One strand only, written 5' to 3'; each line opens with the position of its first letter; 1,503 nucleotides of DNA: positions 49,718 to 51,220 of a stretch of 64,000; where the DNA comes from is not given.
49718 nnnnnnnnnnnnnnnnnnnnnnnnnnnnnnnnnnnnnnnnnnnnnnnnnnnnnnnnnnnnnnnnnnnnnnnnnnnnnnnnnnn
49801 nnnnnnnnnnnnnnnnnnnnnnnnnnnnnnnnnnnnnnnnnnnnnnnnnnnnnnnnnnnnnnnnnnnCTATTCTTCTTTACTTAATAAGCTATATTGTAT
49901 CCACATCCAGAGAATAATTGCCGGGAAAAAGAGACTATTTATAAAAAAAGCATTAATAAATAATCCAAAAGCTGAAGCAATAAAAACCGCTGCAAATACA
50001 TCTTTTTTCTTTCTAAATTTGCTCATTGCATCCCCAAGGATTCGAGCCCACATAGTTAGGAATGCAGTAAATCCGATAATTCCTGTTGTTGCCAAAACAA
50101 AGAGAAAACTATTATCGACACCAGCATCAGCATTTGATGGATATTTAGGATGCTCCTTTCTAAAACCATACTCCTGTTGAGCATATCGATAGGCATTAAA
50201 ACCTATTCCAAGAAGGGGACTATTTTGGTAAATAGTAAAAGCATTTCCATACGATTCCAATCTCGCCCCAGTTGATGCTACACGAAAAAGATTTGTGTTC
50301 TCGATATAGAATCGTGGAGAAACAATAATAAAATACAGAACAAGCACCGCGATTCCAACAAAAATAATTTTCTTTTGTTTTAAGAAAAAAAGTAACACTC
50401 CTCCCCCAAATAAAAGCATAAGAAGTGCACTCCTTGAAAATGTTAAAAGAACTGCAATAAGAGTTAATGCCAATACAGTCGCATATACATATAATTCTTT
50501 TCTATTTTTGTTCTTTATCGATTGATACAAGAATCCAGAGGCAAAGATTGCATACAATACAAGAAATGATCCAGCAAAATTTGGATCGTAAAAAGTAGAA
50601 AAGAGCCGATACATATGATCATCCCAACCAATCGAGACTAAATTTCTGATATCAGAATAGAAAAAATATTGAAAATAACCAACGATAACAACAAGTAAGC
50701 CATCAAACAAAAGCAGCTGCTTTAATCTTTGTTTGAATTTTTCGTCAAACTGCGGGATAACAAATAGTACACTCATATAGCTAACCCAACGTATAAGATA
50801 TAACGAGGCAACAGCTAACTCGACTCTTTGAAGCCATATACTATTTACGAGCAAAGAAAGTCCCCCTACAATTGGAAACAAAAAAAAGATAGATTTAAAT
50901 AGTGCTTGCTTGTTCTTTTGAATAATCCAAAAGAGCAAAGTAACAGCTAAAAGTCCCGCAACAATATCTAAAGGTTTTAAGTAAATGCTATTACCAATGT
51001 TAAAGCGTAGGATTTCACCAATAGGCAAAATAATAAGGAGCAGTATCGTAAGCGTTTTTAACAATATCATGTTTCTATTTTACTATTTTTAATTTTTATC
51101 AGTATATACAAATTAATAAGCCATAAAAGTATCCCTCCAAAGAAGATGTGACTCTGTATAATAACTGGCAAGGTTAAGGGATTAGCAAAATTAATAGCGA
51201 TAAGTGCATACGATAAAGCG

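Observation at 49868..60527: Island of four polytopic GT-C-like glycosyltransferases with an O-antigen-ligase-like protein, a GT2 enzyme and two methyltransferases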

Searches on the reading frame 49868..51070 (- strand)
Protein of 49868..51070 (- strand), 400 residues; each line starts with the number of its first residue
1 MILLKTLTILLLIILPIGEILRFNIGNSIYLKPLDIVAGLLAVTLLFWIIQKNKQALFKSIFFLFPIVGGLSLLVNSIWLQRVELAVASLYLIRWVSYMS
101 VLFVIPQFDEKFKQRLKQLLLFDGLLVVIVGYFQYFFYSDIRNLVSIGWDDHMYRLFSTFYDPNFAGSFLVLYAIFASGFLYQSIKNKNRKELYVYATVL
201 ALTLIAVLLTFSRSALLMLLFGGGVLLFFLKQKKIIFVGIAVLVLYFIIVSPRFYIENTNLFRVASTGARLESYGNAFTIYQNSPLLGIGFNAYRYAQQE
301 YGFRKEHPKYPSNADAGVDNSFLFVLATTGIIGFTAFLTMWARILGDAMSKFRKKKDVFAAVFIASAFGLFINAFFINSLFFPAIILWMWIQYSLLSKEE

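Call 4: search_protein_families(library=pfam, proteins=[window:49868-51070:-], max_evalue=0.01)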
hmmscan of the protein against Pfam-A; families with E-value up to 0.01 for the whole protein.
window:49868-51070:- (400 aa): 1 family
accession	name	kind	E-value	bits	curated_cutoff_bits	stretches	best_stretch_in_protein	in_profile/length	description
PF04932.20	Wzy_C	-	7.1e-20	71.8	31.7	1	199-338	2-149/149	O-Antigen ligase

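Call 5: search_protein_families(library=ncbifam, proteins=[window:49868-51070:-], max_evalue=0.01)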
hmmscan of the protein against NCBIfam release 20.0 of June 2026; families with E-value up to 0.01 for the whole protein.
window:49868-51070:- (400 aa): 2 families
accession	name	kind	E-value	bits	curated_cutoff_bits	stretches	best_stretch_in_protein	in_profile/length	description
TIGR03097.1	PEP_O_lig_1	hypoth_equivalog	4.4e-12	45.6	188.1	1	167-346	170-346/408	putative O-glycosylation ligase, exosortase A system-associated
NF012031.0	PRK15487.1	equivalog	6.7e-09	35.3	277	1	157-371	157-377/404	O-antigen ligase RfaL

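Call 47: search_solved_structures(query=A4, max_evalue=1, show_alignments=2)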
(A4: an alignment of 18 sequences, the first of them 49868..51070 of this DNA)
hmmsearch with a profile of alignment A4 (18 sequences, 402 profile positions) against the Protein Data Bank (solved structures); distinct sequences matched with E-value up to 1: 1.
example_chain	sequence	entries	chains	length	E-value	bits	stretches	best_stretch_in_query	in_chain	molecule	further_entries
4zpx_A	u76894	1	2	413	0.47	12.6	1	184-241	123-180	ATP-dependent protease Lon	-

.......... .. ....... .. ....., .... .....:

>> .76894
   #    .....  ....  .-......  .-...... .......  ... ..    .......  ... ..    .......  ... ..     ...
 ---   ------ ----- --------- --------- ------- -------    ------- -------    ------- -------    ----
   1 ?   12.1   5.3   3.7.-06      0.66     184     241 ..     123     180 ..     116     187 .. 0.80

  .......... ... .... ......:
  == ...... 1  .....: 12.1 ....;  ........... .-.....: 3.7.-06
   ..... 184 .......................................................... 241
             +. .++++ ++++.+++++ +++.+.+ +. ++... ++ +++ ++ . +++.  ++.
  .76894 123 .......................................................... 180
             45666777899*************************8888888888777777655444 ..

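Call 70: find_homologous_proteins(query=window:49868-51070:-, max_evalue=0.001)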
Query window:49868-51070:- (400 aa): 841 proteins with E <= 0.001 among 8000 candidates; the best 120 are listed.
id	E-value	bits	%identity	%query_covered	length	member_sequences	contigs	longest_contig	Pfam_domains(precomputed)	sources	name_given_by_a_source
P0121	4.7e-251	851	100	100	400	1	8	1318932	PF04932.21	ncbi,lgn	-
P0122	1.3e-180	619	71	95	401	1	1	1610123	PF04932.21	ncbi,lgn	-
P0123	4.6e-154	532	64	96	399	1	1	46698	PF04932.21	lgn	-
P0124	1.4e-153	530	61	95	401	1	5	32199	PF04932.21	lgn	-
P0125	1.5e-153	530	62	96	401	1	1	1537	PF04932.21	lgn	-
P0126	1.7e-153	530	61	100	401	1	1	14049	PF04932.21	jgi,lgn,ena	jgi:O-antigen ligase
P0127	6.3e-152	525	62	100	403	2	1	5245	PF04932.21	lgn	-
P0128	1.8e-151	523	62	95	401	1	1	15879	PF04932.21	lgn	-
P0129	1.4e-148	514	60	96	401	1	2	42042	PF04932.21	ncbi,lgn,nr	ncbi:MAG: O-antigen ligase family protein [Candidatus Levybacteria bacterium]|nr:O-antigen ligase fa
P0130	2.3e-145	503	58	95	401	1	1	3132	PF04932.21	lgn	-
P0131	1.1e-138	481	57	96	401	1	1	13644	PF04932.21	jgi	jgi:O-antigen ligase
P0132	5.4e-138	479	59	96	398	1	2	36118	PF04932.21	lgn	-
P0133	1.3e-128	448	60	84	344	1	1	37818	PF04932.21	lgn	-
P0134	3.1e-119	417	48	100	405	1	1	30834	PF04932.21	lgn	-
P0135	7.3e-119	416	50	95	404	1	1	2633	PF04932.21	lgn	-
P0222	4.6e-99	351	45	100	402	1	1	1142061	PF04932.21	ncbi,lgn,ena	-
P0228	3.6e-98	348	45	96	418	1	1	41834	PF04932.21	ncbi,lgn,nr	ncbi:O-antigen ligase family protein [Candidatus Roizmanbacteria bacterium]|nr:O-antigen ligase fami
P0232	1.9e-97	345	46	97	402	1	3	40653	PF04932.21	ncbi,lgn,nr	ncbi:MAG TPA: O-antigen ligase family protein [Candidatus Saccharimonadales bacterium]|nr:O-antigen 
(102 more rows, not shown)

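Call 73: find_encoding_contigs(protein=P0228, flank=10000, max_places=1)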
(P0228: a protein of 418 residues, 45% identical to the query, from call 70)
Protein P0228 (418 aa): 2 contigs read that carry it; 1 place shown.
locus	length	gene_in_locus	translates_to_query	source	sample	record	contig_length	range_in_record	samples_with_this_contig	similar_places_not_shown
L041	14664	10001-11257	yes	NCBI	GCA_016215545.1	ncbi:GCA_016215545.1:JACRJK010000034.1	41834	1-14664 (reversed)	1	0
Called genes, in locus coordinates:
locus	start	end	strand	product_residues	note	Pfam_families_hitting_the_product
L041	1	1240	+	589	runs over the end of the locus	PF10131:PTPS_related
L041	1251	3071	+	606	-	PF26626:DUF8201 (weak)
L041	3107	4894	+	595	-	PF13529:Peptidase_C39_2 (weak)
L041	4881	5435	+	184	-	-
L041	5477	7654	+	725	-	PF00535:Glycos_transf_2, PF10111:Glyco_tranf_2_2, PF13641:Glyco_tranf_2_3, PF13231:PMT_2 (weak)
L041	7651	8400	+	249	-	PF00535:Glycos_transf_2, PF10111:Glyco_tranf_2_2 (weak)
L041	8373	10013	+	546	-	PF13231:PMT_2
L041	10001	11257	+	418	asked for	PF04932:Wzy_C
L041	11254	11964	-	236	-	PF17936:Big_6 (faint), PF12733:Cadherin-like (faint), PF19077:Big_13 (faint), PF09136:Glucodextran_B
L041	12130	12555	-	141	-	PF02823:ATP-synt_DE_N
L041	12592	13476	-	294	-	PF00231:ATP-synt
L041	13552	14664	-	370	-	PF00006:ATP-synt_ab, PF22919:ATP-synt_VA_C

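Call 74: find_encoding_contigs(protein=P0232, flank=10000, max_places=1)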
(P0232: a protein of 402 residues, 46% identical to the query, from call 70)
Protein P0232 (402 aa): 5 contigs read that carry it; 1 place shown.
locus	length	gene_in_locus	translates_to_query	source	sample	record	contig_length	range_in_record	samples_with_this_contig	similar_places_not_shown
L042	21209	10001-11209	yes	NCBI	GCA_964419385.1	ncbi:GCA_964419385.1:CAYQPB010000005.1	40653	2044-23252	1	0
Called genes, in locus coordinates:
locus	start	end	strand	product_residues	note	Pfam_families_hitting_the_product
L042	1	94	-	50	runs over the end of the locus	-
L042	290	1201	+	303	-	PF01098:FTSW_RODA_SPOVE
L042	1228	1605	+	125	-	PF00829:Ribosomal_L21p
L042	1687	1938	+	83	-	PF01016:Ribosomal_L27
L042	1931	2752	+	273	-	PF02195:ParB_N, PF17762:HTH_ParB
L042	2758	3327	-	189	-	PF10502:Peptidase_S26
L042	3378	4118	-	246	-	PF00535:Glycos_transf_2, PF10111:Glyco_tranf_2_2, PF13641:Glyco_tranf_2_3, PF13632:Glyco_trans_2_3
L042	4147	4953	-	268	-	PF13641:Glyco_tranf_2_3, PF00535:Glycos_transf_2, PF10111:Glyco_tranf_2_2 (weak)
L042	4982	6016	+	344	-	PF13439:Glyco_transf_4, PF00534:Glycos_transf_1, PF13692:Glyco_trans_1_4, PF13524:Glyco_trans_1_2 (weak)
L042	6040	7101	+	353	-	PF13439:Glyco_transf_4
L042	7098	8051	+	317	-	PF00535:Glycos_transf_2, PF10111:Glyco_tranf_2_2 (faint), PF13641:Glyco_tranf_2_3 (weak)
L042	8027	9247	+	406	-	PF01943:Polysacc_synt, PF13440:Polysacc_synt_3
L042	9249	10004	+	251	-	PF00535:Glycos_transf_2, PF10111:Glyco_tranf_2_2 (weak)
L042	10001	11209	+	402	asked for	PF04932:Wzy_C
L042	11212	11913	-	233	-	PF19077:Big_13 (faint), PF09136:Glucodextran_B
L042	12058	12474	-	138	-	PF02823:ATP-synt_DE_N, PF00401:ATP-synt_DE (weak)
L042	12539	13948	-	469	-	PF02874:ATP-synt_ab_N, PF00006:ATP-synt_ab, PF22919:ATP-synt_VA_C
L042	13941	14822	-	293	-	PF00231:ATP-synt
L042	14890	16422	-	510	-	PF02874:ATP-synt_ab_N (weak), PF00006:ATP-synt_ab, PF00306:ATP-synt_ab_C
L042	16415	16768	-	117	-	-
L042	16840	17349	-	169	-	PF00430:ATP-synt_B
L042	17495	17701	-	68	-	PF00137:ATP-synt_C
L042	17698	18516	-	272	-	PF00119:ATP-synt_A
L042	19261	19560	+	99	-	-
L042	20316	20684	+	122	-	-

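Call 75: find_encoding_contigs(protein=P0222, flank=10000, max_places=1)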
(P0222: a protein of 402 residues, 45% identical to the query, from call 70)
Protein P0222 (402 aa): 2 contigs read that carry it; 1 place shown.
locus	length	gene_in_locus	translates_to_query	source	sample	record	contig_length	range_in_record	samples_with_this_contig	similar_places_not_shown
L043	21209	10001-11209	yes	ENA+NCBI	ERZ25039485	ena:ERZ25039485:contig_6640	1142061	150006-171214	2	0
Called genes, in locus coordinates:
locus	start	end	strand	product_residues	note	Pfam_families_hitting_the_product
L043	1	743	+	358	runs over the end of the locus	PF01098:FTSW_RODA_SPOVE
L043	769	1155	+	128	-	PF00829:Ribosomal_L21p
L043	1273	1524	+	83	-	PF01016:Ribosomal_L27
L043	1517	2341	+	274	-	PF02195:ParB_N, PF17762:HTH_ParB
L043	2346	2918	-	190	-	PF10502:Peptidase_S26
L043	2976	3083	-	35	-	-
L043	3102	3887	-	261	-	PF00535:Glycos_transf_2, PF10111:Glyco_tranf_2_2 (weak), PF13641:Glyco_tranf_2_3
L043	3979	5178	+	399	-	PF13439:Glyco_transf_4, PF13477:Glyco_trans_4_2 (weak), PF13579:Glyco_trans_4_4, PF20706:GT4-conflict, PF00534:Glycos_transf_1, PF13692:Glyco_trans_1_4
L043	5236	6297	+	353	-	PF13439:Glyco_transf_4, PF13579:Glyco_trans_4_4 (weak), PF00534:Glycos_transf_1, PF13692:Glyco_trans_1_4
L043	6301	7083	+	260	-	PF13489:Methyltransf_23, PF08241:Methyltransf_11, PF08242:Methyltransf_12, PF13649:Methyltransf_25, PF13847:Methyltransf_31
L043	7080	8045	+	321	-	PF00535:Glycos_transf_2, PF10111:Glyco_tranf_2_2 (weak), PF13641:Glyco_tranf_2_3, PF13506:Glyco_transf_21 (weak)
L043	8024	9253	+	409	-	PF01943:Polysacc_synt, PF13440:Polysacc_synt_3, PF01554:MatE (faint)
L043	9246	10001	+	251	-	PF00535:Glycos_transf_2, PF10111:Glyco_tranf_2_2, PF13641:Glyco_tranf_2_3 (faint)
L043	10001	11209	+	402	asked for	PF04932:Wzy_C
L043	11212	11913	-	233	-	PF17936:Big_6 (faint), PF19077:Big_13 (faint), PF09136:Glucodextran_B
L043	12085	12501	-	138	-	PF02823:ATP-synt_DE_N, PF00401:ATP-synt_DE (weak)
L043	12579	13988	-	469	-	PF02874:ATP-synt_ab_N, PF00006:ATP-synt_ab, PF22919:ATP-synt_VA_C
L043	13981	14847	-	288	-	PF00231:ATP-synt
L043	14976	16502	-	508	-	PF00006:ATP-synt_ab, PF00306:ATP-synt_ab_C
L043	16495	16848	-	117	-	-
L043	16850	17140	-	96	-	PF00430:ATP-synt_B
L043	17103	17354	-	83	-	PF00430:ATP-synt_B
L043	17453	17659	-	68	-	PF00137:ATP-synt_C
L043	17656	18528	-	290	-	PF00119:ATP-synt_A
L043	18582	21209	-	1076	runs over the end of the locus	PF02811:PHP, PF07733:DNA_pol3_alpha, PF17657:DNA_pol3_finger, PF14579:HHH_6, PF01336:tRNA_anti-codon (weak)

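Call 78: predict_structure(alignment_id=A5)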
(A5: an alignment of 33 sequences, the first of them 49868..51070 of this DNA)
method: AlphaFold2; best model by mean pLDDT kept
length: 400 residues; sequences in the alignment: 33
mean_pLDDT: 90.1   pTM: 0.91
mean pLDDT of the five models: 90.1, 89.6, 88.4, 87.8, 87.1
residues with pLDDT >= 90: 291; 70-90: 83; 50-70: 25; < 50: 1
segments of 3 or more residues with pLDDT < 50: none
pLDDT, mean of each block of 10 residues (from residue 1): 96 90 82 94 94 80 94 94 92 94 94 97 96 87 60 81 92 98 97 98 97 94 97 94 94 85 79 90 94 90 77 62 94 96 95 94 98 91 93 81
secondary structure, 60 per line:
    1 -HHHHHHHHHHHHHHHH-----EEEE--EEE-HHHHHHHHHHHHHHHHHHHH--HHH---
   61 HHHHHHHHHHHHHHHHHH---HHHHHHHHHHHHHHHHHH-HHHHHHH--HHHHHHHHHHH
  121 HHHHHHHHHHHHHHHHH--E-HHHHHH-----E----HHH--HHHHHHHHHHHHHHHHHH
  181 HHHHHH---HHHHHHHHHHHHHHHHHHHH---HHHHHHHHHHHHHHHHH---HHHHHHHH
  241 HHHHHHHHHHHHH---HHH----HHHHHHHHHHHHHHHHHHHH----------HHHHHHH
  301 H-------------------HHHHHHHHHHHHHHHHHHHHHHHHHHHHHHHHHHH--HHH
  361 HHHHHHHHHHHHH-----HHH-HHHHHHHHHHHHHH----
elements in order: H2-17 E23-26 E29-31 H33-52 H61-78 H82-99 H101-107 H110-137 H142-147 H163-186 H190-209 H213-229 H233-253 H264-283 H294-301 H321-355 H358-373 H383-396

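Call 80: fold_search(model_id=the predicted structure, library=pdb)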
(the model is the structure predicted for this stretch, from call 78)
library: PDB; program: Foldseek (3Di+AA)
matches with E <= 10: 139; with E <= 0.001: 1
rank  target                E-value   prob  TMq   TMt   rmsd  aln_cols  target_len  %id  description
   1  7tpg_B                4.2e-06  1.00  0.57  0.57   7.1       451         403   13  Single-Particle Cryo-EM Structure of the WaaL O-antigen ligase in its ligand bound state (released 2022-04-06)
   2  8bh1_A                6.2e-03  1.00  0.43  0.48   7.9       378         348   12  Core divisome complex FtsWIQBL from Pseudomonas aeruginosa (released 2023-04-19)
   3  8p1u_A                1.2e-02  1.00  0.43  0.46   8.5       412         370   13  Structure of divisome complex FtsWIQLB (released 2024-05-22)
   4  9dze_A                4.1e-01  0.33  0.18  0.22  22.1       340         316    8  Computationally Designed Bifaceted Protein Nanomaterial pD5-14 (released 2024-10-30)
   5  9kuy                  4.6e-01  0.06  0.11  0.10  25.8       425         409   11  Cryo-EM structure of human G6PT in apo state (released 2025-11-12)
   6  9mfl_A                6.3e-01  0.08  0.15  0.16  23.3       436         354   12  Structure of zebrafish OTOP1 in nanodisc in the presence of inhibitor C11 (released 2025-11-05)
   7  3wak                  9.2e-01  0.30  0.31  0.17  20.9       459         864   10  Crystal structure of the Archaeoglobus fulgidus oligosaccharyltransferase (O29867_ARCFU) in the apo form (released 2013-10-30)
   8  8qai_B                9.6e-01  0.10  0.17  0.18  19.0       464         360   12  X-ray crystal structure of a de novo designed single-chain parallel coiled-coil alpha-helical barrel with 7 inner heli (released 2024-07-03)
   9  8t0y_C                1.0e+00  0.06  0.11  0.14  25.8       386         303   11  TRPV1 in nanodisc bound with one LPA in one monomer (released 2024-05-08)
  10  7xj3_A                1.2e+00  0.06  0.11  0.08  26.7       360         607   14  Structure of human TRPV3 (released 2022-11-09)
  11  9kdc_D                1.2e+00  0.06  0.14  0.09  29.1       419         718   11  Structure of hTRPC3 in complex with Nb3-37 at 3.01 angstrom (released 2025-10-08)
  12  7oy2_C                1.2e+00  0.04  0.12  0.11  21.4       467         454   13  High resolution structure of cytochrome bd-II oxidase from E. coli (released 2021-12-15)
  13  6tjv_D                1.4e+00  0.06  0.15  0.13  18.6       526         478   11  Structure of the NDH-1MS complex from Thermosynechococcus elongatus (released 2020-02-19)
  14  6nf4_A                1.5e+00  0.06  0.15  0.15  24.1       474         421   12  Structure of zebrafish Otop1 in nanodiscs (released 2019-06-05)
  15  8e0m_K                1.6e+00  0.41  0.16  0.35  12.5       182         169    9  Homotrimeric variant of tcTRP9, BGL15 (released 2023-04-12)
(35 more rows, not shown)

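Call 82: search_protein_families(library=ncbifam, proteins=[L041:5477-7654:+], max_evalue=0.001)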
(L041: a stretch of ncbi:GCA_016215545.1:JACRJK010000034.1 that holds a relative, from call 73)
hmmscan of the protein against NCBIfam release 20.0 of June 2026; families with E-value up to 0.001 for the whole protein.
L041:5477-7654:+ (725 aa): 12 families
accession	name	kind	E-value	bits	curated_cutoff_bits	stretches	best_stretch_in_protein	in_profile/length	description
TIGR03965.1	mycofact_glyco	equivalog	5.8e-15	55.1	280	2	166-244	225-296/467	mycofactocin biosynthesis glycosyltransferase MftF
TIGR01556.1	rhamnosyltran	subfamily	3.7e-13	49.3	200.55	1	163-232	141-210/281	rhamnosyltransferase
TIGR04283.1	glyco_like_mftF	equivalog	1.2e-12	47.9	182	1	2-102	1-97/221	TIGR04283 family arsenosugar biosynthesis glycosyltransferase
NF038299.1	EPS_HpsN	equivalog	2.5e-12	46.4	425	1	1-259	2-256/317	hormogonium polysaccharide biosynthesis glycosyltransferase HpsN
NF041875.1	EPS_EpsD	equivalog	1.3e-11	44.5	370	1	2-97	1-99/325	exopolysaccharide biosynthesis glycosyltransferase EpsD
NF007482.0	PRK10073.1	equivalog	1.8e-10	40.4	423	1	2-99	8-107/334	glycosyltransferase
NF050050.1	ProtGlycPglI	equivalog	6.5e-10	38.9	500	1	2-105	4-111/306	GalNAc(5)-diNAcBac-PP-undecaprenol beta-1,3-glucosyltransferase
NF047683.1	TeichurnBiosyTuaG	equivalog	5.5e-05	22.9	400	1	2-106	8-115/252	teichuronic acid biosynthesis protein TuaG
NF041394.1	GtaseAglG_Halo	equivalog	8.2e-05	22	440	0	2-99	3-104/304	glucosyl-dolichyl phosphate glucuronosyltransferase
TIGR04009.1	wcaE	equivalog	0.00012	21.5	369.2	1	1-96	2-100/248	colanic acid biosynthesis glycosyltransferase WcaE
NF038302.1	EPS_HpsE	equivalog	0.00016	20.7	300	1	2-102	3-111/307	hormogonium polysaccharide biosynthesis glycosyltransferase HpsE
TIGR03937.1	PgaC_IcaA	equivalog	0.00043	19.4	422.3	0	1-109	46-158/407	poly-beta-1,6-N-acetyl-D-glucosamine synthase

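Call 104: search_solved_structures(query=A5, max_evalue=10, show_alignments=5)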
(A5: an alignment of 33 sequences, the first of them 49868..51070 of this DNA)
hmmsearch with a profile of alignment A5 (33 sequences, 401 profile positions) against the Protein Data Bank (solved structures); distinct sequences matched with E-value up to 10: 0.
